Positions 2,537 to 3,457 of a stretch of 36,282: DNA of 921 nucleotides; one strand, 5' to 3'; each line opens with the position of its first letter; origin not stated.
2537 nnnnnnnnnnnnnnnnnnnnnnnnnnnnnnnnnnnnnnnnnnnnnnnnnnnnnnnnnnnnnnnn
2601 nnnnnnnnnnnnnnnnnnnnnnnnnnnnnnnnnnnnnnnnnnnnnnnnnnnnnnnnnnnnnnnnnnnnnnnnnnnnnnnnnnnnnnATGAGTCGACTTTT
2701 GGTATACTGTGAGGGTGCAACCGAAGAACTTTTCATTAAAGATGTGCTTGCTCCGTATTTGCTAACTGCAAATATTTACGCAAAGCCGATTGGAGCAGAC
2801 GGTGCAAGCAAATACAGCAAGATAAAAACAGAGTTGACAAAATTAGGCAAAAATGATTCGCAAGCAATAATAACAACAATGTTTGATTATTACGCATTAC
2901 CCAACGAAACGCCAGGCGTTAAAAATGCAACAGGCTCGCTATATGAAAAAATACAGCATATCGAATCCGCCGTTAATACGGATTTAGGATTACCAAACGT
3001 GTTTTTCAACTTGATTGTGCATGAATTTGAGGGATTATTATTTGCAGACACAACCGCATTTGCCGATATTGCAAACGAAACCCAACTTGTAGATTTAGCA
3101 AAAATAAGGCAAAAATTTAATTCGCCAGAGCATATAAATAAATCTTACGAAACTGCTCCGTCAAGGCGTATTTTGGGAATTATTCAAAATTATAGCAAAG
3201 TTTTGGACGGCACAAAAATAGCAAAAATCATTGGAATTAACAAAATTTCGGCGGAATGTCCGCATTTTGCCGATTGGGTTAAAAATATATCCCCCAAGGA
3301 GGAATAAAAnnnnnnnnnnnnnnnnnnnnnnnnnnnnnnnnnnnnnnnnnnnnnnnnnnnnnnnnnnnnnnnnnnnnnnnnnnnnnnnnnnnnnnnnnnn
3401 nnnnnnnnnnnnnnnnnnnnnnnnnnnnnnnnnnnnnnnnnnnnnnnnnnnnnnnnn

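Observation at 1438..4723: Two ABC-type ATPase + small nuclease-like pairs fused into one translationally coupled operon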

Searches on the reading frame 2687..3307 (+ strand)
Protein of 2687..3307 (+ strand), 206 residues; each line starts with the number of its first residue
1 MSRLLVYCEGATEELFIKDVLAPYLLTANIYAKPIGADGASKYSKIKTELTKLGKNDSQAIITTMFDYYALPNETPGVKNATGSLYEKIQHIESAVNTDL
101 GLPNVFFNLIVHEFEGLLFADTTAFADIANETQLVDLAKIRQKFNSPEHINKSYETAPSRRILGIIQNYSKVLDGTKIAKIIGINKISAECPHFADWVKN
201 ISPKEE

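Call 4: search_protein_families(library=pfam, proteins=[window:2687-3307:+], max_evalue=0.1)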
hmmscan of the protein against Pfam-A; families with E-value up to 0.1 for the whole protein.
window:2687-3307:+ (206 aa): 1 family
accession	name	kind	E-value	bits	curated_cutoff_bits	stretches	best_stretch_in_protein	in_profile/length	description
PF14103.11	DUF4276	-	7.9e-48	163.7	30.2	1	8-201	1-191/192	Domain of unknown function (DUF4276)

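Call 5: search_protein_families(library=padloc, proteins=[window:2687-3307:+], max_evalue=0.1)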
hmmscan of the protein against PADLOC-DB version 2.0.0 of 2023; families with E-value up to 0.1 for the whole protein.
window:2687-3307:+ (206 aa): 5 families
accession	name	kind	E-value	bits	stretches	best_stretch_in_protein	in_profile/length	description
PDLC04188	HEC-01B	-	1.5e-67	225.7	1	1-202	12-224/230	-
PDLC04190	HEC-01B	-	2.4e-43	146.3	1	1-158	1-168/168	-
PDLC04189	HEC-01B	-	3e-19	67.7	1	1-200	1-220/223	-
PDLC04187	HEC-01B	-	1.4e-16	59.3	1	57-200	3-162/166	-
PDLC04186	HEC-01B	-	4.7e-13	47.3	1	59-201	46-189/196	-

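Call 6: search_protein_families(library=ncbifam, proteins=[window:2687-3307:+], max_evalue=0.1)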
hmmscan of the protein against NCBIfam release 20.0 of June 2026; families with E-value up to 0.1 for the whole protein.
window:2687-3307:+ (206 aa): 1 family
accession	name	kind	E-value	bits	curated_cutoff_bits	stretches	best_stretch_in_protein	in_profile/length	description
TIGR00723.1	ttdB_fumA_fumB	subfamily_domain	0.078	12.9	145.15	0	61-119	101-157/169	FumA C-terminus/TtdB family hydratase beta subunit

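Call 30: find_homologous_proteins(query=window:2687-3307:+, max_evalue=1e-10)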
Query window:2687-3307:+ (206 aa): 163 proteins with E <= 1e-10 among 432 candidates; the best 120 are listed.
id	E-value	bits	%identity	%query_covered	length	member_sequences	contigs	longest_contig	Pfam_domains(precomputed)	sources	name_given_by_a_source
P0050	2.6e-131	453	100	100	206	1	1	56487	PF14103.12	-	-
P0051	7.2e-77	275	65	98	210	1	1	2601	PF14103.12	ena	-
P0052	6.4e-76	272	62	98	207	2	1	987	PF14103.12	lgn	-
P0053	8.5e-71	256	60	96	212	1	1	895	PF14103.12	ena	-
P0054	9.2e-71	256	60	98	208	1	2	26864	PF14103.12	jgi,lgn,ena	-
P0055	2.1e-68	248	57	98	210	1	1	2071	PF14103.12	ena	-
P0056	2.9e-68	247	54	98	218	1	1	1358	PF14103.12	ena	-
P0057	6.7e-67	243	56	98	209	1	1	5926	PF14103.12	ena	-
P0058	1.1e-65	239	59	98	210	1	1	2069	PF14103.12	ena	-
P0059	2.1e-64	235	55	97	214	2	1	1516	PF14103.12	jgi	-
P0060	1.5e-63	232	55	98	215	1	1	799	PF14103.12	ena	-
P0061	1.9e-63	232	56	97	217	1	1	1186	PF14103.12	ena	-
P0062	8.1e-62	226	55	96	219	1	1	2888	PF14103.12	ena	-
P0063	3.6e-61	224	53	98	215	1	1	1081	PF14103.12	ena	-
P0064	9.0e-61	223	49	96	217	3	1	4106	PF14103.12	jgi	-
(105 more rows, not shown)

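Call 35: find_related_loci(query=A2, collection=metagenome_contigs, flank=8000)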
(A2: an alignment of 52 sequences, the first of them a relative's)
Query A2 (206 aa) in metagenome_contigs; peptide patterns used: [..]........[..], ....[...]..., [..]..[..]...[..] (x = any residue, [..] = any of these).
600 stretches matched a pattern (row limit reached: there are more); 550 encode a relative of the query (tblastn E <= 1e-3); the best 80 are kept; 80 distinct loci.
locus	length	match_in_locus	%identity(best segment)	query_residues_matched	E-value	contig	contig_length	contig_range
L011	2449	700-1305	59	1-201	5e-81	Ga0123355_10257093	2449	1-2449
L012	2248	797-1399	54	1-202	6e-77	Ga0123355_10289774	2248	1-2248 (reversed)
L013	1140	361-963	54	3-201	3e-72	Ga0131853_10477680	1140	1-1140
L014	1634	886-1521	49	1-201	7e-68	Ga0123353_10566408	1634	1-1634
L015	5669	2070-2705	51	3-201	2e-63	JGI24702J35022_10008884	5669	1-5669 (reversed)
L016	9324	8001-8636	50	3-201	7e-63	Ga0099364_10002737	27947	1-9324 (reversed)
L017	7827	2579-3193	47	1-202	2e-62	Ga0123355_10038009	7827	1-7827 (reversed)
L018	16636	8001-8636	43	1-201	1e-60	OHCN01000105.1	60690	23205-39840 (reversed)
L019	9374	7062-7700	43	1-202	8e-61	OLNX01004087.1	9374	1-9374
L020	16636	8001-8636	43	1-201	1e-60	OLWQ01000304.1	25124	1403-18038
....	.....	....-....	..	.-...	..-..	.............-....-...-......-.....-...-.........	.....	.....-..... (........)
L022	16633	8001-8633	47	1-201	1e-60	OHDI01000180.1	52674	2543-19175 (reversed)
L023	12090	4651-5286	43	1-201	3e-60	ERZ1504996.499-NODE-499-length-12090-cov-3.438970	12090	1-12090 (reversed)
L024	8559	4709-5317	47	1-202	3e-60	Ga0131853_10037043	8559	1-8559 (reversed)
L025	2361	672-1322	43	1-206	1e-60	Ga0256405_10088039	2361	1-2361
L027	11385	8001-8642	45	1-201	8e-59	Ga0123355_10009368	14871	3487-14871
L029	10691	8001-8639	46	1-202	8e-58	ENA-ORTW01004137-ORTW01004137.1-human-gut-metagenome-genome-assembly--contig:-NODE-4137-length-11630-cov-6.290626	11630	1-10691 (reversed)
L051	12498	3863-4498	39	1-201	4e-46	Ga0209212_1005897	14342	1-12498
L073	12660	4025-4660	36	1-201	1e-41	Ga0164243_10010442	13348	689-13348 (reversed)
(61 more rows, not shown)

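Call 41: search_protein_families(library=pfam, proteins=[L027:5321-6916:+, L027:2125-5319:+, L027:8609-9883:+, L022:5386-6882:+, L022:3350-5416:+, L022:8611-9471:+, L017:3211-4011:+, L017:4014-4550:+, L017:26-1072:+, L017:1057-1467:+], max_evalue=0.00001)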
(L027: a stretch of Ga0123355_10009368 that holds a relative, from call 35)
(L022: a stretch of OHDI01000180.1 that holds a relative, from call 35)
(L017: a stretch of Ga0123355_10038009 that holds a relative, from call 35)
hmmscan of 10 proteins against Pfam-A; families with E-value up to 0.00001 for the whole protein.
L027:5321-6916:+ (531 aa): 3 families
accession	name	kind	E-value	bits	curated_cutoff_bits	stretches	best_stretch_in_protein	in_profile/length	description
PF02384.22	N6_Mtase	-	1.5e-107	360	20.4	1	168-478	3-310/311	N-6 DNA Methylase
PF12161.14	HsdM_N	-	3.9e-19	70.1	24.5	1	4-157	1-134/135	HsdM N-terminal domain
PF07669.17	Eco57I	-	2e-06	28.5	25.3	1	283-380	64-164/171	Eco57I restriction-modification methylase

L027:2125-5319:+ (1064 aa): 5 families
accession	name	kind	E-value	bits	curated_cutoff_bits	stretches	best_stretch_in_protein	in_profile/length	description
PF18766.7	SWI2_SNF2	-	1.3e-45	156.2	26.7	1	296-529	1-201/221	SWI2/SNF2 ATPase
PF04851.21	ResIII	-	3.2e-39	134.9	22.5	1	291-473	2-163/164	Type III restriction enzyme, res subunit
PF22679.2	T1R_D3-like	-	3.8e-38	131.8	27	1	597-766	3-158/158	Type I restriction enzyme subunit R domain 3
PF04313.20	HSDR_N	-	1e-25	91.2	25.1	1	37-232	6-195/198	Type I restriction enzyme R protein N terminus (HSDR_N)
PF00270.35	DEAD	-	1e-10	42.1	26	1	295-473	2-161/167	DEAD/DEAH box helicase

L027:8609-9883:+ (424 aa): 1 family
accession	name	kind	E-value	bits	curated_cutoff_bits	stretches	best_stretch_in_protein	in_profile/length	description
PF01420.25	Methylase_S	-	5.1e-31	108.6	22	2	36-197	4-165/168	Type I restriction modification DNA specificity domain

L022:5386-6882:+ (498 aa): 1 family
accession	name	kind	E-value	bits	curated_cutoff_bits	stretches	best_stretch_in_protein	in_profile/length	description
PF01420.25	Methylase_S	-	8.9e-11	42.7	22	0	368-465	53-145/168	Type I restriction modification DNA specificity domain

L022:3350-5416:+ (688 aa): 4 families
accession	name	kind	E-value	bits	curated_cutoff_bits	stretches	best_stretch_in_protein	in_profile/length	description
PF02384.22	N6_Mtase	-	7.9e-33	114.5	20.4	1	299-597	3-240/311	N-6 DNA Methylase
PF13588.12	HSDR_N_2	-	5e-29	101.1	25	1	42-163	1-110/110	Type I restriction enzyme R protein N terminus (HSDR_N)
PF07669.17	Eco57I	-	2.1e-13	51.2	25.3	1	398-572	1-169/171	Eco57I restriction-modification methylase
PF01170.24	UPF0020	-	5.1e-07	30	22.3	0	332-417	21-96/197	RMKL-like, methyltransferase domain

L022:8611-9471:+ (286 aa): 0 families

L017:3211-4011:+ (266 aa): 2 families
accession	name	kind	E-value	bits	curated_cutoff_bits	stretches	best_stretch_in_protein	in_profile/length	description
PF00588.24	SpoU_methylase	-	7.9e-44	149.6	29.7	1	105-244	2-142/142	SpoU rRNA Methylase family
PF08032.17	SpoU_sub_bind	-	1.9e-17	63.8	22.8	1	10-87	1-75/76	RNA 2'-O ribose methyltransferase substrate binding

L017:4014-4550:+ (178 aa): 1 family
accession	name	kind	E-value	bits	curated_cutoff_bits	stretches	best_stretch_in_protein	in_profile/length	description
PF05991.17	NYN_YacP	-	8.7e-49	166.1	24.6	1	10-175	1-165/166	YacP-like NYN domain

L017:26-1072:+ (348 aa): 3 families
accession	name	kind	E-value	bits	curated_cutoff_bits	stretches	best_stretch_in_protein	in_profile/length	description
PF01406.26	tRNA-synt_1e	-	1.6e-80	271.1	27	1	1-189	111-300/301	tRNA synthetases class I (C) catalytic domain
PF09190.17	DALR_2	-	7.7e-13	49.2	22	1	232-289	2-56/57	DALR domain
PF23493.1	CysS_C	-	1.3e-09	38.4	23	1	301-345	6-50/51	Cysteinyl-tRNA ligase anticodon binding domain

L017:1057-1467:+ (136 aa): 1 family
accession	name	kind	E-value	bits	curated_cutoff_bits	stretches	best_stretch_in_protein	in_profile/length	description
PF00636.31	Ribonuclease_3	-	5.3e-20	72.5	27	1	21-116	2-100/102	Ribonuclease III domain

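Call 42: search_protein_families(library=pfam, proteins=[L029:3724-6726:+, L029:2409-3722:+, L029:280-2412:+, L051:29-2734:+, L051:4541-6286:+, L051:6283-7353:+, L051:7350-10121:+, L073:184-2931:+, L073:4611-6131:+, L073:6820-10572:+], max_evalue=0.00001)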
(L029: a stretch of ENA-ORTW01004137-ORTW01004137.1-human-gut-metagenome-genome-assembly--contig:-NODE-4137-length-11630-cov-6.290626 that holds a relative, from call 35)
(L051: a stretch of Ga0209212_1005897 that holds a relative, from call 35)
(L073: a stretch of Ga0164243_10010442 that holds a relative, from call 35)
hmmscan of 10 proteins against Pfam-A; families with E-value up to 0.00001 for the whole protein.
L029:3724-6726:+ (1000 aa): 5 families
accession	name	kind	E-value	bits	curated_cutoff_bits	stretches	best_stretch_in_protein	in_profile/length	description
PF18766.7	SWI2_SNF2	-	3.1e-25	89.6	26.7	1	290-538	1-200/221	SWI2/SNF2 ATPase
PF04851.21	ResIII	-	4.1e-17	63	22.5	1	287-453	4-162/164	Type III restriction enzyme, res subunit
PF04313.20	HSDR_N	-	6.2e-13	49.5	25.1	1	8-212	2-196/198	Type I restriction enzyme R protein N terminus (HSDR_N)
PF22679.2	T1R_D3-like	-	2.5e-12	47.9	27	1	638-718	83-157/158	Type I restriction enzyme subunit R domain 3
PF00270.35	DEAD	-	8.7e-08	32.5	26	1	307-493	13-163/167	DEAD/DEAH box helicase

L029:2409-3722:+ (437 aa): 1 family
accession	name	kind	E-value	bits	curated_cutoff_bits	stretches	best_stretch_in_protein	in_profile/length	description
PF01420.25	Methylase_S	-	1.2e-21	78.1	22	2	254-402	19-157/168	Type I restriction modification DNA specificity domain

L029:280-2412:+ (710 aa): 2 families
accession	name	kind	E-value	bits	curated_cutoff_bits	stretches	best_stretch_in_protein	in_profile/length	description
PF02384.22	N6_Mtase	-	3.3e-59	201.2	20.4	1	166-482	6-296/311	N-6 DNA Methylase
PF12161.14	HsdM_N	-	1.3e-22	81.3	24.5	1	25-151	5-135/135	HsdM N-terminal domain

L051:29-2734:+ (901 aa): 4 families
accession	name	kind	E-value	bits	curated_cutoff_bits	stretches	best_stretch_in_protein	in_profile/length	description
PF00176.29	SNF2-rel_dom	-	2.4e-30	106.1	24.9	1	2-206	21-231/290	SNF2-related domain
PF00271.37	Helicase_C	-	2.3e-21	76.5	23.5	1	385-491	6-110/110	Helicase conserved C-terminal domain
PF00270.35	DEAD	-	4e-08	33.6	26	1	2-143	18-161/167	DEAD/DEAH box helicase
PF04851.21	ResIII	-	2.8e-06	27.8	22.5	1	6-142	31-162/164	Type III restriction enzyme, res subunit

L051:4541-6286:+ (581 aa): 1 family
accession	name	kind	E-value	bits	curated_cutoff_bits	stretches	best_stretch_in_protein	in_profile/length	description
PF01555.25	N6_N4_Mtase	-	4.6e-47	161.2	26.7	1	84-382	1-217/221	DNA methylase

L051:6283-7353:+ (356 aa): 1 family
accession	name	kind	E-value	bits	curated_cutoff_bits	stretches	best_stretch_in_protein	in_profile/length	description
PF13310.11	Virulence_RhuM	-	5.3e-114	380.2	33.7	1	66-318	1-250/252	Virulence protein RhuM family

L051:7350-10121:+ (923 aa): 1 family
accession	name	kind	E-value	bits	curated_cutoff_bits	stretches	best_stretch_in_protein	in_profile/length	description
PF04851.21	ResIII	-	1.5e-22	80.7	22.5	1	14-236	2-163/164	Type III restriction enzyme, res subunit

L073:184-2931:+ (915 aa): 1 family
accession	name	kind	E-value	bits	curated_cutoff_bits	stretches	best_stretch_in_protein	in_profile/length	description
PF04851.21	ResIII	-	6e-23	82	22.5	1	13-238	2-163/164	Type III restriction enzyme, res subunit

L073:4611-6131:+ (506 aa): 1 family
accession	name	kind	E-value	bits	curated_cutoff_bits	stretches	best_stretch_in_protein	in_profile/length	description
PF18982.5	JetA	-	7.6e-20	71.3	26.2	1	77-468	14-404/434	Wadjet protein JetA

L073:6820-10572:+ (1250 aa): 2 families
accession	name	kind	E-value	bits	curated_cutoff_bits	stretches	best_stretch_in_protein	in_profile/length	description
PF13558.12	SbcC_Walker_B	-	5.9e-16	58.9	27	1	1043-1131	2-89/90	SbcC/RAD50-like, Walker B motif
PF13555.12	AAA_29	-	1.8e-14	53.7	27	1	6-57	4-55/61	P-loop containing region of AAA domain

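Call 45: predict_structure(alignment_id=A2)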
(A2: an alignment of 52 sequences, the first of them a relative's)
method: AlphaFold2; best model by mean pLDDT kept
length: 206 residues; sequences in the alignment: 52
mean_pLDDT: 95.0   pTM: 0.90
mean pLDDT of the five models: 95.0, 94.7, 94.3, 93.5, 93.1
residues with pLDDT >= 90: 187; 70-90: 15; 50-70: 3; < 50: 1
segments of 3 or more residues with pLDDT < 50: none
pLDDT, mean of each block of 10 residues (from residue 1): 95 97 97 89 95 97 94 96 96 98 97 95 98 98 96 88 97 97 98 97 69
secondary structure, 60 per line:
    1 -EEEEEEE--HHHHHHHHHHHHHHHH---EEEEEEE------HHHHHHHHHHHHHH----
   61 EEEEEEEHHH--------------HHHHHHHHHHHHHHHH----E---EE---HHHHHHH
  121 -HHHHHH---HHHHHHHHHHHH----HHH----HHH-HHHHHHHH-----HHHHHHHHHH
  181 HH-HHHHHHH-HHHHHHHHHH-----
elements in order: E2-8 H11-26 E30-36 H43-56 E61-67 H85-100 H114-120 H122-127 H131-142 H158-165 H171-182 H184-190 H192-201

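Call 50: fold_search(model_id=the predicted structure, library=pdb)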
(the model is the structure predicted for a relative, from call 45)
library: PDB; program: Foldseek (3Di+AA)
matches with E <= 10: 1581; with E <= 0.001: 3
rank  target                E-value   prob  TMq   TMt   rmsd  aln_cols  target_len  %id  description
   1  6njv                  1.8e-05  1.00  0.44  0.44   8.1       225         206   16  C-terminal region of the Xanthomonas campestris pv. campestris OLD protein phased with iodine (released 2019-08-07)
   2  6njx                  4.3e-05  1.00  0.42  0.42   8.0       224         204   15  C-terminal region of the Xanthomonas campestris pv. campestris OLD protein phased with mercury (released 2019-08-07)
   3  6njw                  7.2e-05  1.00  0.42  0.42   7.9       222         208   15  C-terminal region of the Xanthomonas campestris pv. campestris OLD protein phased with platinum (released 2019-08-07)
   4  3lfh_F                9.9e-03  0.89  0.27  0.37  11.6       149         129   11  Crystal structure of manxA from Thermoanaerobacter tengcongensis (released 2010-12-08)
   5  1jqa                  1.2e-02  0.84  0.31  0.20  12.4       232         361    9  Bacillus stearothermophilus glycerol dehydrogenase complex with glycerol (released 2001-10-03)
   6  2zuc_B                1.2e-02  0.80  0.23  0.18   7.9       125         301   18  Crystal structure of left-handed RadA filament (released 2009-04-07)
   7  7w9z_A                1.3e-02  0.69  0.31  0.20  12.2       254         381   10  Crystal structure of Bacillus subtilis YugJ in complex with NADP and nitrate (released 2022-12-07)
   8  3u80_A                1.5e-02  0.97  0.28  0.41   7.0       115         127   12  1.60 Angstrom Resolution Crystal Structure of a 3-Dehydroquinate Dehydratase-like Protein from Bifidobacterium longum (released 2011-10-26)
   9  3lfh_C                1.8e-02  0.80  0.26  0.35  11.6       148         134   11  Crystal structure of manxA from Thermoanaerobacter tengcongensis (released 2010-12-08)
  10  3vzd_B                2.0e-02  0.90  0.29  0.19   9.0       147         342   10  Crystal structure of Sphingosine Kinase 1 with inhibitor and ADP (released 2013-05-01)
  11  3lfh_B                2.0e-02  0.75  0.27  0.36  12.1       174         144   11  Crystal structure of manxA from Thermoanaerobacter tengcongensis (released 2010-12-08)
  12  9lpa_B                2.3e-02  0.60  0.35  0.12  18.2       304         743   15  The cryo-EM structure of retron Eco8 in an active state (released 2025-11-19)
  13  3lfh_E                2.5e-02  0.77  0.27  0.36  11.4       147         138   12  Crystal structure of manxA from Thermoanaerobacter tengcongensis (released 2010-12-08)
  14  4iil                  2.8e-02  0.77  0.33  0.24   9.5       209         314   11  Crystal Structure of RfuA (TP0298) of T. pallidum Bound to Riboflavin (released 2013-02-27)
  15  2zuc_A                2.9e-02  0.66  0.24  0.18   7.9       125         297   18  Crystal structure of left-handed RadA filament (released 2009-04-07)
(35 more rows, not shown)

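Call 60: search_dna_similar(query=window:2687-3307:+, collection=plasmids, mode=protein, max_evalue=0.00001, max_rows=40)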
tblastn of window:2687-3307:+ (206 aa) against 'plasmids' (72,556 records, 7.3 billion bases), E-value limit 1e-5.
Records with a match: 13; places in all: 15; records where one place covers at least 80% of the query: 13.
Best place of each record, by identity: <60% 13.
By first word of the organism name: Aeromonas 3; Nostoc 3; Piscirickettsia 2; Scytonema 1; Fischerella 1; Acinetobacter 1; Desulfotalea 1; Ideonella 1.
By predicted mobility (MOB-suite, as given by PLSDB): non-mobilizable 9; mobilizable 2; conjugative 2.
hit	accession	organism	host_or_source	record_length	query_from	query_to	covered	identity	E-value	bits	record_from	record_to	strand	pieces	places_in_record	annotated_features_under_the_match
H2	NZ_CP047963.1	Aeromonas media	cell culture,hospital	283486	1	201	98%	43.1%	3e-53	189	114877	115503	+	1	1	DUF4276 family protein | AAA family ATPase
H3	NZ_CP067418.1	Aeromonas media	cell culture,water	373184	1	201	98%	43.1%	3e-53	189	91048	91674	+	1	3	DUF4276 family protein | AAA family ATPase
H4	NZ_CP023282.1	Nostoc sp. CENA543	cell culture,Brazilian saline-alkaline ...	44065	1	203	99%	41.9%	2e-44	164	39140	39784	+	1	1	DUF4276 family protein | AAA family ATPase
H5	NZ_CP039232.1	Piscirickettsia salmonis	Salmo salar,cell culture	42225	1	201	98%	41.0%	2e-44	164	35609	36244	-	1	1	DUF4276 family protein | AAA family ATPase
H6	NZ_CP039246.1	Piscirickettsia salmonis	Salmo salar,cell culture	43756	1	201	98%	41.0%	2e-44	164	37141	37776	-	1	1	DUF4276 family protein | AAA family ATPase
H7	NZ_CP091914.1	Nostoc sp. UHCC 0870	cell culture,Brackish water, ...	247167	1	198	96%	41.1%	4e-43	160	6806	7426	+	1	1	DUF4276 family protein | AAA family ATPase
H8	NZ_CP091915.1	Nostoc sp. UHCC 0870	cell culture,Brackish water, ...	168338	1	198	96%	41.1%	4e-43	160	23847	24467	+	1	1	DUF4276 family protein | AAA family ATPase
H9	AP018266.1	Scytonema sp. NIES-4073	-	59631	1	203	99%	40.0%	8e-41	154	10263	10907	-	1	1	hypothetical protein (x2)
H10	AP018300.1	Fischerella sp. NIES-4106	-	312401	1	198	96%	38.2%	2e-38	147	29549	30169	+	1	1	hypothetical protein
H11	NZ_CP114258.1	Acinetobacter sp. TR11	pufferfish,culture,the gut of pufferfish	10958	1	201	98%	36.6%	1e-28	119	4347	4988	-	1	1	DUF4276 family protein | AAA family ATPase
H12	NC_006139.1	Desulfotalea psychrophila LSv54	-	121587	4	201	96%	32.9%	4e-16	83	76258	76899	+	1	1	DUF4276 family protein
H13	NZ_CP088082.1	Ideonella dechloratans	Cell culture,Activated sludge, ...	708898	1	201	98%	31.8%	1e-25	110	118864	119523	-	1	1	DUF4276 family protein | AAA family ATPase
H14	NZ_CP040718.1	Aeromonas veronii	alligator,bacteria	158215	9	201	94%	29.0%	2e-18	90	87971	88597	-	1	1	DUF4276 family protein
